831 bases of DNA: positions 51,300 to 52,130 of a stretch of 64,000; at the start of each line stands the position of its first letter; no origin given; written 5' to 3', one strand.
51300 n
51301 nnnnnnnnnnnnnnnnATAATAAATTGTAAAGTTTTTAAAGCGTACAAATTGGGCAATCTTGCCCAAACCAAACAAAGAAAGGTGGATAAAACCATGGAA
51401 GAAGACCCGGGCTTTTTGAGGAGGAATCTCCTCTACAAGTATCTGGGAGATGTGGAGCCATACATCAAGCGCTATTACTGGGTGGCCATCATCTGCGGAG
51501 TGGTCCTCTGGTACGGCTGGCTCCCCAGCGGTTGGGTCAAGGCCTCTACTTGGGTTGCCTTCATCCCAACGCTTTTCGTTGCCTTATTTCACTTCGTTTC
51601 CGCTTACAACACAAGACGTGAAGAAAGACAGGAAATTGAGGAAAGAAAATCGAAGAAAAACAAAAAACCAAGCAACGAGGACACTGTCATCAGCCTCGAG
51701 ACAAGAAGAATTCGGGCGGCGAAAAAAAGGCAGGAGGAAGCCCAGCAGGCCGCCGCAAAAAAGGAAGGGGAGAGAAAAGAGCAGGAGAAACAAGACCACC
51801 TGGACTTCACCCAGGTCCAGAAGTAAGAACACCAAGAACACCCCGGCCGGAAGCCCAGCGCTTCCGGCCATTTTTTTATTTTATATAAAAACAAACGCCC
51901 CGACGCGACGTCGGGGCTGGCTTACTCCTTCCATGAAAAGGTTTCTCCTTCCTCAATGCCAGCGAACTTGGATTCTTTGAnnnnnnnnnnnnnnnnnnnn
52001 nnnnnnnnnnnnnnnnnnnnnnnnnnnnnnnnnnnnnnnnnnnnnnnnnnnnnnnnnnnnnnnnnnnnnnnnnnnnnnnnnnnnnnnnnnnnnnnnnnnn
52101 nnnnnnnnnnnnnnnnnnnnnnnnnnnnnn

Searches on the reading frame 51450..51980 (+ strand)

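Call 76: search_protein_families(library=pfam, proteins=[window:51450-51980:+], max_evalue=1)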
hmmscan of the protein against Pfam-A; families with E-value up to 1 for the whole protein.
window:51450-51980:+ (176 aa): 1 family
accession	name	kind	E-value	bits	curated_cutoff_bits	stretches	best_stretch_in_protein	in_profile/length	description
PF06495.16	Transformer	-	0.007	16.9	26.7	1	39-132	18-111/182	Fruit fly transformer protein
